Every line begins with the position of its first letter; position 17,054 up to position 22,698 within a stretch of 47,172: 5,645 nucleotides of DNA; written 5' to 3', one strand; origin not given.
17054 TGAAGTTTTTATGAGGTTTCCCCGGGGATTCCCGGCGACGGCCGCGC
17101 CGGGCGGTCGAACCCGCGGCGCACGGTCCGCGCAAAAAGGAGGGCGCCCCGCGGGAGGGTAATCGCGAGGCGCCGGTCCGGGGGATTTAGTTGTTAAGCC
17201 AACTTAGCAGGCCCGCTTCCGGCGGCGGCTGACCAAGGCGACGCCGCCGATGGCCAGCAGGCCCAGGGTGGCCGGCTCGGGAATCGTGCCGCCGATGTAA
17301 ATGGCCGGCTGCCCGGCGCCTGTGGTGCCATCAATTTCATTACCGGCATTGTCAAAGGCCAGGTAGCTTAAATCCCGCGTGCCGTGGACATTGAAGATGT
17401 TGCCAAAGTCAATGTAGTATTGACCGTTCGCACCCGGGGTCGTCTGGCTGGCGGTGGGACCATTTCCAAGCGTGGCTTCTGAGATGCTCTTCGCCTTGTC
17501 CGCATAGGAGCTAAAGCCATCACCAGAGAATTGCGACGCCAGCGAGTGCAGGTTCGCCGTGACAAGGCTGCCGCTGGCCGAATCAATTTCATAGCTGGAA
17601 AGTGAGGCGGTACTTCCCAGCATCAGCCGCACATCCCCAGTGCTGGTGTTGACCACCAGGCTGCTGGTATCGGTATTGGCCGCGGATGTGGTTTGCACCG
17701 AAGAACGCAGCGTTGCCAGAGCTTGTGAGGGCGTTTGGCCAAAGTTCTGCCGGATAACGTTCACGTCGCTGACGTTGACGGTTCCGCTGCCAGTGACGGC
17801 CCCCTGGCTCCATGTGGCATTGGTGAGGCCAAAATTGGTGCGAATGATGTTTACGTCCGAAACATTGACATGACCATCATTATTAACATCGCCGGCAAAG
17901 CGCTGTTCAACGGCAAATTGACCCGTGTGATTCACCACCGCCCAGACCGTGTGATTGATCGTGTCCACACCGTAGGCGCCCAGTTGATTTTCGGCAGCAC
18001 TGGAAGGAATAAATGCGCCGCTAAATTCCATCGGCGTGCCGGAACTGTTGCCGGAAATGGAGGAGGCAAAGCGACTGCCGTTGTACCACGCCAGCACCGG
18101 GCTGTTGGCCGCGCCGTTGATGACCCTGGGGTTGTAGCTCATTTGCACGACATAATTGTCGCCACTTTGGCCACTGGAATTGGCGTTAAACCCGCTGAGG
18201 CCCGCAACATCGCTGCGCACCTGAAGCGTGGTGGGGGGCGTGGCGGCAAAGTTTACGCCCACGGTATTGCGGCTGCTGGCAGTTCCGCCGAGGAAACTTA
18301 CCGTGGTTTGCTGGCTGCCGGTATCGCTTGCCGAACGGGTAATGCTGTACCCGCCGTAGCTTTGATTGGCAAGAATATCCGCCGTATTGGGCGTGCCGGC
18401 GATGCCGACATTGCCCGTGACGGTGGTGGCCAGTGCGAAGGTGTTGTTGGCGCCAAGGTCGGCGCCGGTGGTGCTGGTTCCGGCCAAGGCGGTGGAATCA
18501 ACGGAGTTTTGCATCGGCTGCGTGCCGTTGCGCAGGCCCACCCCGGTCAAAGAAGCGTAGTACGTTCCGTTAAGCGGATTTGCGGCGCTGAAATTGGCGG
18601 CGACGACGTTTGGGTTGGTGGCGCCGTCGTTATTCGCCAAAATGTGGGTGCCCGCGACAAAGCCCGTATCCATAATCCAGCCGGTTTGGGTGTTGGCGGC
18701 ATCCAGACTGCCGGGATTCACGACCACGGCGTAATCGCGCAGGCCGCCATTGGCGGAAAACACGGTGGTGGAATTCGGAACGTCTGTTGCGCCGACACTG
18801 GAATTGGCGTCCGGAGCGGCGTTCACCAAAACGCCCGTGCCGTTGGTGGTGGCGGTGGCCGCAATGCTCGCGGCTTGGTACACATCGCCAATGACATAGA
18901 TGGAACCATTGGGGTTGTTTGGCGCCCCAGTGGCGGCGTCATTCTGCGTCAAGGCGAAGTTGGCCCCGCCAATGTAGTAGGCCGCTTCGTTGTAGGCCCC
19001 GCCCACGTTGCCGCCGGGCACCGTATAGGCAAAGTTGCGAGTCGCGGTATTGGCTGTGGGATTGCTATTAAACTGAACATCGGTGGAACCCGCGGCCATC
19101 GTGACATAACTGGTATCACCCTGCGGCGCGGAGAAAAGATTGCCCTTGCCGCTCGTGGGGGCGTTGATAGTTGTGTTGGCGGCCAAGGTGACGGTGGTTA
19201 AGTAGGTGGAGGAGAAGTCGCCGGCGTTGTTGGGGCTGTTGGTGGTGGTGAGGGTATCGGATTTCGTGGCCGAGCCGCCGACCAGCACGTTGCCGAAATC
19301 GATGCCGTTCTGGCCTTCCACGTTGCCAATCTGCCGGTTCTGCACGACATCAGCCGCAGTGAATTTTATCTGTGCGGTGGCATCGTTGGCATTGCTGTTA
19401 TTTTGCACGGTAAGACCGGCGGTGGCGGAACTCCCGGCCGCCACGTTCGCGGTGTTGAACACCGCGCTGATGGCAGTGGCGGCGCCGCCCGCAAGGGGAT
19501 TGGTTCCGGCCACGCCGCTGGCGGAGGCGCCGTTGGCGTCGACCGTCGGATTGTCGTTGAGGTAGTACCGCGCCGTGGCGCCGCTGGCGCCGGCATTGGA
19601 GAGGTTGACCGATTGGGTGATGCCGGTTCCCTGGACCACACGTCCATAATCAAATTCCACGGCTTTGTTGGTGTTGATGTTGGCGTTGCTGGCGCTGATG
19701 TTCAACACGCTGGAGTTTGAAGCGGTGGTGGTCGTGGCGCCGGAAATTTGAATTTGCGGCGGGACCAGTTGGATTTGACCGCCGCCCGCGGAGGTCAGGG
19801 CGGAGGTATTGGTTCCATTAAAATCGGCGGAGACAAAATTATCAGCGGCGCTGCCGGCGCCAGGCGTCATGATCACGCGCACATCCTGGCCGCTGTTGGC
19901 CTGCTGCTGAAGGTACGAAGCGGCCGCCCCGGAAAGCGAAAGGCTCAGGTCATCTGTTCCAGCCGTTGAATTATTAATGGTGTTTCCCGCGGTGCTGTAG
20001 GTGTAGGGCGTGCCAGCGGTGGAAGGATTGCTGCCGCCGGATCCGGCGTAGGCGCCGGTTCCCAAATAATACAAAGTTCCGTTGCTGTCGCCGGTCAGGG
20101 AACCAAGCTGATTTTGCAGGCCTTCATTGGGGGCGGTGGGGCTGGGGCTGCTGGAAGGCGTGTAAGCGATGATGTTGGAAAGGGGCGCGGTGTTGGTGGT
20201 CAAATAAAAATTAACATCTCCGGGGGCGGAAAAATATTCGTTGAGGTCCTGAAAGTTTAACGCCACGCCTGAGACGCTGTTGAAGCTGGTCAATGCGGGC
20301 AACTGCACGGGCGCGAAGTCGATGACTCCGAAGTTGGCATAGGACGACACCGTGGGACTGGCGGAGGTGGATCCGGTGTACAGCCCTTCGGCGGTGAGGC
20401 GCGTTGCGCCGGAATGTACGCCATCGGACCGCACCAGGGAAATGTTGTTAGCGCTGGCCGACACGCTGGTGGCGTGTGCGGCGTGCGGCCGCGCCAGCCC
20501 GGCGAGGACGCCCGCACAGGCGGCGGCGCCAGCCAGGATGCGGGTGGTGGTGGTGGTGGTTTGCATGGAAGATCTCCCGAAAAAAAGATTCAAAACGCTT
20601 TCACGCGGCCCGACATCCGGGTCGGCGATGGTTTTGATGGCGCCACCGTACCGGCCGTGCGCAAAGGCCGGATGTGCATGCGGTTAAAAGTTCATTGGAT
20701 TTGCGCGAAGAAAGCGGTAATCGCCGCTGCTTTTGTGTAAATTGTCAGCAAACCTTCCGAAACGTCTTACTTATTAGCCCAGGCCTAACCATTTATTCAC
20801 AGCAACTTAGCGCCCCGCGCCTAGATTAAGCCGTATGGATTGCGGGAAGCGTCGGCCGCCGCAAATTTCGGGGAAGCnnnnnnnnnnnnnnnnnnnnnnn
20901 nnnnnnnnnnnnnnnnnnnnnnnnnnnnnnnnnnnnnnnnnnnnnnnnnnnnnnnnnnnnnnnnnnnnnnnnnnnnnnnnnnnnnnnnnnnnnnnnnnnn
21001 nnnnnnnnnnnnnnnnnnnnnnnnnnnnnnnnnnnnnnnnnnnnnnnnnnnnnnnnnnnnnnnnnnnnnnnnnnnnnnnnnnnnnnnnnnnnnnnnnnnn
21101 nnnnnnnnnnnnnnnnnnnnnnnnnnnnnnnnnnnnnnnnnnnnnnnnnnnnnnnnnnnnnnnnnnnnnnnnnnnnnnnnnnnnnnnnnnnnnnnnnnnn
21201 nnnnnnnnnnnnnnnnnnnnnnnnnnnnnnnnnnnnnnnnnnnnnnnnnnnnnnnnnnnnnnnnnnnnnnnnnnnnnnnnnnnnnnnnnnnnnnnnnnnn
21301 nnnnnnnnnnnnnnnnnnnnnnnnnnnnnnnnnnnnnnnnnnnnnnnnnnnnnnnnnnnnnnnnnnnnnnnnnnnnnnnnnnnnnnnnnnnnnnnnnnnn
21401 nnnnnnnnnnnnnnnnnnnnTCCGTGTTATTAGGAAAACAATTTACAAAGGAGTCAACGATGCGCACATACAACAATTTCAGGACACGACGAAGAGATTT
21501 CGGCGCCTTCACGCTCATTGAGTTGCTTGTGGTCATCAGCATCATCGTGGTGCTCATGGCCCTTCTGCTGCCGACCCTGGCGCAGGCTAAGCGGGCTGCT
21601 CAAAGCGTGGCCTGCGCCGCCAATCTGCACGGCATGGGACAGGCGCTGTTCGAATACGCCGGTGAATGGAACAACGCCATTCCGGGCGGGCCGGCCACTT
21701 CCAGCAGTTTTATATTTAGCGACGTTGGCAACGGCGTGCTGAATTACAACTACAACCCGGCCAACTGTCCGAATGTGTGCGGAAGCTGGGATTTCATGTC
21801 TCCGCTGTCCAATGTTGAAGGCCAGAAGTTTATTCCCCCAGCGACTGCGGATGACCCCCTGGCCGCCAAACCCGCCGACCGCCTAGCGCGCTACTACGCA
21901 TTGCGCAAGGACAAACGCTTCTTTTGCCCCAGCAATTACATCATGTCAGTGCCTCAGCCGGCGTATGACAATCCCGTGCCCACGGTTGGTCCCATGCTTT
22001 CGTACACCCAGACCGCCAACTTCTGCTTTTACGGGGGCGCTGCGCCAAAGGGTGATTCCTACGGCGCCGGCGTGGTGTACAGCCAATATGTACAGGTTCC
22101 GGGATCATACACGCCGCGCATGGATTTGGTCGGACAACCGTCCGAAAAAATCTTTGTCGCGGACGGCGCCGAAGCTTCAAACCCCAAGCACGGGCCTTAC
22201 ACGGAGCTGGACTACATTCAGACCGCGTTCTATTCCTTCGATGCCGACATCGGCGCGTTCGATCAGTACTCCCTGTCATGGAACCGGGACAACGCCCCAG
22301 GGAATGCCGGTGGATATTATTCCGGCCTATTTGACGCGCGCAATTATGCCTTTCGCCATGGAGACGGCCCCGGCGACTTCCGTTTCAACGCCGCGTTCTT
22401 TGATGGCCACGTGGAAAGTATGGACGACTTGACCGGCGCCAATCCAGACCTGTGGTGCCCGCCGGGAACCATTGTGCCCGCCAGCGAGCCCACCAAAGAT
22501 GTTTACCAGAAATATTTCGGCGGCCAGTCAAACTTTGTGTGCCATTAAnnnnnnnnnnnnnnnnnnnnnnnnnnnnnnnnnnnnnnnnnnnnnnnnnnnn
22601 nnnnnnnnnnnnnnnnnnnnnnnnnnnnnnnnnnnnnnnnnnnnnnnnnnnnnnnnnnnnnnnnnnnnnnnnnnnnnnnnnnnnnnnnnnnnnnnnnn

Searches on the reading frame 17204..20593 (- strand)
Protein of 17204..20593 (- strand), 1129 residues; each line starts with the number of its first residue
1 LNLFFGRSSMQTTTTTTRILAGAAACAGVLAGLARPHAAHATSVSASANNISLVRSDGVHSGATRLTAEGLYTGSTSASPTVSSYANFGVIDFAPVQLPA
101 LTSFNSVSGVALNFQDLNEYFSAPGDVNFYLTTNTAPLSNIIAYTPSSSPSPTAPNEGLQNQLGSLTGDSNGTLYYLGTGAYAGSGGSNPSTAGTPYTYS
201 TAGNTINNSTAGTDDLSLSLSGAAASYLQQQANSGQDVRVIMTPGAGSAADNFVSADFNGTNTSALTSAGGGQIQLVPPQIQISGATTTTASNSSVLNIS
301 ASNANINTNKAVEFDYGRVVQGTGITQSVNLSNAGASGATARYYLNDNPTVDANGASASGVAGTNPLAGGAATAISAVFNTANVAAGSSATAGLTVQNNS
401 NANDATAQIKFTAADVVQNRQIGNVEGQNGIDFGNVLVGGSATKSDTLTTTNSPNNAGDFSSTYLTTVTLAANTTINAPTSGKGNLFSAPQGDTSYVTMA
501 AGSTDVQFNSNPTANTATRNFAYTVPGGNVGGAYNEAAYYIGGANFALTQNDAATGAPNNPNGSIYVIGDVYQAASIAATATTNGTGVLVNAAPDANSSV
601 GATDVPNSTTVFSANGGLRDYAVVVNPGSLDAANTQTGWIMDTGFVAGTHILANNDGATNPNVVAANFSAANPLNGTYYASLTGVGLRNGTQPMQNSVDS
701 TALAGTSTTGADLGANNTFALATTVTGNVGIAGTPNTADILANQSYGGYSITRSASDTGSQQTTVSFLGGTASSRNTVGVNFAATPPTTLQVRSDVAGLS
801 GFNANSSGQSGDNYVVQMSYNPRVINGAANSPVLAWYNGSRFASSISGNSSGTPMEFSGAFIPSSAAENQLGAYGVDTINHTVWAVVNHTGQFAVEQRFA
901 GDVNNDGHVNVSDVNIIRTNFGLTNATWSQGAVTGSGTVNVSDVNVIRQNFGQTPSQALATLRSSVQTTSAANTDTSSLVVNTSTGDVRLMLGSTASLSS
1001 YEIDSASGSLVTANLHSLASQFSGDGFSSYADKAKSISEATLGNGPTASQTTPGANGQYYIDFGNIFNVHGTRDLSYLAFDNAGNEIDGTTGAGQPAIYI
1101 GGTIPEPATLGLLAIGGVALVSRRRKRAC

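Call 40: search_protein_families(library=pfam, proteins=[window:17204-20593:-], max_evalue=0.001)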
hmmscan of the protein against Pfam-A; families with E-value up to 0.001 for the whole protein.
window:17204-20593:- (1129 aa): 1 family
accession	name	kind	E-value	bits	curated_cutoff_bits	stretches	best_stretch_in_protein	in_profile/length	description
PF07589.16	PEP-CTERM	-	5.3e-05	23.6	20.7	1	1103-1125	1-24/24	PEP-CTERM motif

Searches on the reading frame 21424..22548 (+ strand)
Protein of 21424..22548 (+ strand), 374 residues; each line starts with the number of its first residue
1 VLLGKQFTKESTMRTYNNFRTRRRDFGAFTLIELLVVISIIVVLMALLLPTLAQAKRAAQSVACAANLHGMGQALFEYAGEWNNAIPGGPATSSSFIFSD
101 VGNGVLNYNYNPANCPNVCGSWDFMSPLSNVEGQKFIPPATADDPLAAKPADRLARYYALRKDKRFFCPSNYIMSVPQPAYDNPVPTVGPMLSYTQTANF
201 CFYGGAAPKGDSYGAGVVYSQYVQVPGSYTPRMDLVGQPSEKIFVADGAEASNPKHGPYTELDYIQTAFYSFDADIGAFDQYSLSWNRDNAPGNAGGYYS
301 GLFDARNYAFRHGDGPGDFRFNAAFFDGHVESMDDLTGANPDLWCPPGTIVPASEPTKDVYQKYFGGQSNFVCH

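Call 40: search_protein_families(library=pfam, proteins=[window:21424-22548:+], max_evalue=0.001)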
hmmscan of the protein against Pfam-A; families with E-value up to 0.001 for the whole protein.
window:21424-22548:+ (374 aa): 1 family
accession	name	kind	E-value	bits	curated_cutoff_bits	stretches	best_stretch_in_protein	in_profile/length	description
PF07963.17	N_methyl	-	2e-05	24.4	21.2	1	26-49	4-27/27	Prokaryotic N-terminal methylation motif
